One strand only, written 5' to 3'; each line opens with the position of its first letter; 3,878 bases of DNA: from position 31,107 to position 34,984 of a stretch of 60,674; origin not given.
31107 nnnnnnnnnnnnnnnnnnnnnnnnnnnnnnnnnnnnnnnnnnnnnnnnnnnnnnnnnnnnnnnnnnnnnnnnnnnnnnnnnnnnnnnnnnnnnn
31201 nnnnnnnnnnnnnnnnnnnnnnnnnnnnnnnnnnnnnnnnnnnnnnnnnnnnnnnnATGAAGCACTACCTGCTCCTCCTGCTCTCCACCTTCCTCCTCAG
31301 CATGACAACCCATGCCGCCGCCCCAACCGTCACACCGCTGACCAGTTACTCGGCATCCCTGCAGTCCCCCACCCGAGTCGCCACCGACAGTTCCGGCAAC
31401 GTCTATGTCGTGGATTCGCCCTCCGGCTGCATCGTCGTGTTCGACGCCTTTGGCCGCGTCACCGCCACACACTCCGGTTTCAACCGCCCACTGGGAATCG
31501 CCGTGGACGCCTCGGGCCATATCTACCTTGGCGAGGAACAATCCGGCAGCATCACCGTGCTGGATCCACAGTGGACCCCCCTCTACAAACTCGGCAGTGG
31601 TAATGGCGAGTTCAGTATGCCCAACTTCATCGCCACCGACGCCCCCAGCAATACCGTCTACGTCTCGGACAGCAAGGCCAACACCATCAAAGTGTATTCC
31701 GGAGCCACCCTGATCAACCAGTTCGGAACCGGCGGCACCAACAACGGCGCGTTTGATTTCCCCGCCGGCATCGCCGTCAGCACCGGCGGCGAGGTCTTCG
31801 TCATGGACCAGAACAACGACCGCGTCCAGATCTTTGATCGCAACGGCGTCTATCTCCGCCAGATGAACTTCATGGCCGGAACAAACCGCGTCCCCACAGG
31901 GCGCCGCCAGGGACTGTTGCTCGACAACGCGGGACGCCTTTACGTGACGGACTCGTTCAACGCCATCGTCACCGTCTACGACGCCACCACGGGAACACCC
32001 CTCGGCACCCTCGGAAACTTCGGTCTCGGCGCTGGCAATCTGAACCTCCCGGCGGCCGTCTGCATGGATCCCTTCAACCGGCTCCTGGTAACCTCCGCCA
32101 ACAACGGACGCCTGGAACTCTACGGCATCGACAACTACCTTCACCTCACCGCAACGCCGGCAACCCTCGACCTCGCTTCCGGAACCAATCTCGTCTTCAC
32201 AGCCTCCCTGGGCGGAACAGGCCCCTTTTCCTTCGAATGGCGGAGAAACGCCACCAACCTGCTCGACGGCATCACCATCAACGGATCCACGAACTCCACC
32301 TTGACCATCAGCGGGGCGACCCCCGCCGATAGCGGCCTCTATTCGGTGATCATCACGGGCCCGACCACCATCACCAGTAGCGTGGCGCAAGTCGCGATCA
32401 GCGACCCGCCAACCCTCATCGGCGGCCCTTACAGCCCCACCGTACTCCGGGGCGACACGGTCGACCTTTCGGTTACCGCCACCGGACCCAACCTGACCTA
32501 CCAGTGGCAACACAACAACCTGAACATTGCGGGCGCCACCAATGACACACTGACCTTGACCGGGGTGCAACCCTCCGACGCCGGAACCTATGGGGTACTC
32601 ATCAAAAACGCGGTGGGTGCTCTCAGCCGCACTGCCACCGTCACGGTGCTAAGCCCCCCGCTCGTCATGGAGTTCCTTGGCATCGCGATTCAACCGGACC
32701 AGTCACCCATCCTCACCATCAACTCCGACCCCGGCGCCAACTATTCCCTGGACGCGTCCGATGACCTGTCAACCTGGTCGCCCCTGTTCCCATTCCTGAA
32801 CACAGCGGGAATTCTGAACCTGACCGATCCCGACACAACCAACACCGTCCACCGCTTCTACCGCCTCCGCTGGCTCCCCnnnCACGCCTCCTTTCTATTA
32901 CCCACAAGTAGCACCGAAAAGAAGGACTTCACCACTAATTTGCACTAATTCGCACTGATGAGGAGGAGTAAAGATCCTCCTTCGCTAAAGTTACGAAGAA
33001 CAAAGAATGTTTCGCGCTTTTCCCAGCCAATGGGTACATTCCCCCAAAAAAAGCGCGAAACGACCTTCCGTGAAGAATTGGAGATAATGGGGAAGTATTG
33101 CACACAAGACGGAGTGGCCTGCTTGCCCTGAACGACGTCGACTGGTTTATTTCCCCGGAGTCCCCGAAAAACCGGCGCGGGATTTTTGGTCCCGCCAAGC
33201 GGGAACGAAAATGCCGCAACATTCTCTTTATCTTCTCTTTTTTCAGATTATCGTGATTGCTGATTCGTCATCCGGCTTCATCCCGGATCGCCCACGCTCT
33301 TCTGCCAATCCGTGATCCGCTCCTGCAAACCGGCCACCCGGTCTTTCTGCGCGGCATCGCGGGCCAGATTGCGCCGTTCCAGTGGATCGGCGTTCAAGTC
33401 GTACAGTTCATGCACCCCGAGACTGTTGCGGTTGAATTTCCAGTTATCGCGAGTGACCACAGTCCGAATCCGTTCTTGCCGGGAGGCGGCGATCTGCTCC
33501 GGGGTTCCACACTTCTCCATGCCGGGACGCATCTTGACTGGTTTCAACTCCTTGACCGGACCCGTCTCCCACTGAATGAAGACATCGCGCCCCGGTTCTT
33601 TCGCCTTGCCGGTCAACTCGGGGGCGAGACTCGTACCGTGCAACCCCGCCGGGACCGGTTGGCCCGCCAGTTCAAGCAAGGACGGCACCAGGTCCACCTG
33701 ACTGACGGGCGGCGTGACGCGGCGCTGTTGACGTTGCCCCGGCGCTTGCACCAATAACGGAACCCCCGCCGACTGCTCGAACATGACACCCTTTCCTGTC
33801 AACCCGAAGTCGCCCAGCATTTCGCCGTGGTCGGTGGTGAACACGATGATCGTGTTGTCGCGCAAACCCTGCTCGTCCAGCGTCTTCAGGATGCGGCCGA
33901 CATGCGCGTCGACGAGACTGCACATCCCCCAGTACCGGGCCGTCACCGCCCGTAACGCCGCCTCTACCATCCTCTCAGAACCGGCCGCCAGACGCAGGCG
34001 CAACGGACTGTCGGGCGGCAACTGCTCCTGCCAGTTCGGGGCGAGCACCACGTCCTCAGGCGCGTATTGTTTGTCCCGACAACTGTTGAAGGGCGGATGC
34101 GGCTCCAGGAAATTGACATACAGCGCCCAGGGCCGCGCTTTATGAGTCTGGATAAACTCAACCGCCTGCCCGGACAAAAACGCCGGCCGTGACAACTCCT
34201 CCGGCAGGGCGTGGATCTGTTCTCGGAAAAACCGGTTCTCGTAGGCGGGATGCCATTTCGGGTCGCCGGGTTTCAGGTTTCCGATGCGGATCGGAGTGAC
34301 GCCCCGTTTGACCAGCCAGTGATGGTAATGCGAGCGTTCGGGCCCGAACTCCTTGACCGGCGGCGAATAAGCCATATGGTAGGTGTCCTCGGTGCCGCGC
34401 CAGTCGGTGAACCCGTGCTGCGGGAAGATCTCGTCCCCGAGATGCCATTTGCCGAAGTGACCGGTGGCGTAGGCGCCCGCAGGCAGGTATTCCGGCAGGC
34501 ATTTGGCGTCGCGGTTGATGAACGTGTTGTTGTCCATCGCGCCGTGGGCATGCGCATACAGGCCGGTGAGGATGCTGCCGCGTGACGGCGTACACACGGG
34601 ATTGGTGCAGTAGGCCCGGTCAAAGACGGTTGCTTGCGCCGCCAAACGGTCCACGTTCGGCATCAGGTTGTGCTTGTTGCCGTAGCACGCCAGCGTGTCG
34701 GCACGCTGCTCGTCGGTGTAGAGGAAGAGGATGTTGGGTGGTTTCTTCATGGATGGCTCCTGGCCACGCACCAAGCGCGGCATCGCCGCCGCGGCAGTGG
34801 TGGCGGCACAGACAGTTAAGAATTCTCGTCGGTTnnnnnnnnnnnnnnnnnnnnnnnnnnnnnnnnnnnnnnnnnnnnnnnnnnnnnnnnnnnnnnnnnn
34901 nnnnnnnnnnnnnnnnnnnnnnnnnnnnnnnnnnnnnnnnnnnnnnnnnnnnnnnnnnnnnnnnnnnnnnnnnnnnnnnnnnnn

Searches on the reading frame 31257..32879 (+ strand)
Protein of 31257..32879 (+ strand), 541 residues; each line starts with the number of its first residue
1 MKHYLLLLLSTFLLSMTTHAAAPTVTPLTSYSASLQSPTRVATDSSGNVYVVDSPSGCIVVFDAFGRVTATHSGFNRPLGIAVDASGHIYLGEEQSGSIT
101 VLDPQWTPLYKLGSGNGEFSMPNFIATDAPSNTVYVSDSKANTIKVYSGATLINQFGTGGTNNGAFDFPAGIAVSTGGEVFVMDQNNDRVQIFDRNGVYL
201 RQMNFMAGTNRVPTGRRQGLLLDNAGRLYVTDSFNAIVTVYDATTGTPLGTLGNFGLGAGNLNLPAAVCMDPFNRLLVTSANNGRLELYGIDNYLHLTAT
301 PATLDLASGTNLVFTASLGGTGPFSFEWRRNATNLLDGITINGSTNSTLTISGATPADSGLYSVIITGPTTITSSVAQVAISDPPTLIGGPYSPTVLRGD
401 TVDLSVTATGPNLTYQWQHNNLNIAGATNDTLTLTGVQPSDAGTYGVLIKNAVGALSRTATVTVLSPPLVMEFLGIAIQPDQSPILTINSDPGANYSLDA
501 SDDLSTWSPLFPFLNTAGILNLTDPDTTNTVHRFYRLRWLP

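Call 19: search_protein_families(library=ncbifam, proteins=[window:31257-32879:+], max_evalue=0.001)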
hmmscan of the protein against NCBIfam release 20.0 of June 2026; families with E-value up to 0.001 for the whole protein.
window:31257-32879:+ (541 aa): 5 families
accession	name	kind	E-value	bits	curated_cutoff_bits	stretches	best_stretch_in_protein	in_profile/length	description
NF035926.1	scyF_NHL_VPEP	equivalog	7e-33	114.3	350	3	131-242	162-274/376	scytonemin biosynthesis PEP-CTERM protein ScyF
TIGR02276.1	beta_rpt_yvtn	repeat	1.9e-07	30.9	27.85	0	48-84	5-42/42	beta-propeller repeat protein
TIGR03866.1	PQQ_ABC_repeats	subfamily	5.8e-07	28.9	287.3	1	124-248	3-117/310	PQQ-dependent catabolism-associated beta-propeller protein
NF033206.1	ScyE_fam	subfamily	8.8e-05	22.2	80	0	71-98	3-30/333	ScyD/ScyE family protein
NF047780.1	LIC12708_fam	subfamily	0.00021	20.2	150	0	71-205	115-222/391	LIC_12708 family protein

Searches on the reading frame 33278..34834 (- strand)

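Call 40: search_protein_families(library=pfam, proteins=[window:33278-34834:-], max_evalue=0.00001)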
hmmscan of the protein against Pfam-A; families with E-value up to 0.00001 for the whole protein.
window:33278-34834:- (518 aa): 3 families
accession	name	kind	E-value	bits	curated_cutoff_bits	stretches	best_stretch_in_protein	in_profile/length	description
PF00884.28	Sulfatase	-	3.1e-51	174.9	25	1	33-391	1-300/301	Sulfatase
PF16347.10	SGSH_C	-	5.9e-16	59.4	29.3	1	341-417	1-78/154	N-sulphoglucosamine sulphohydrolase, C-terminal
PF01663.27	Phosphodiest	-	6.8e-10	39.5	23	0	53-105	15-68/342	Type I phosphodiesterase / nucleotide pyrophosphatase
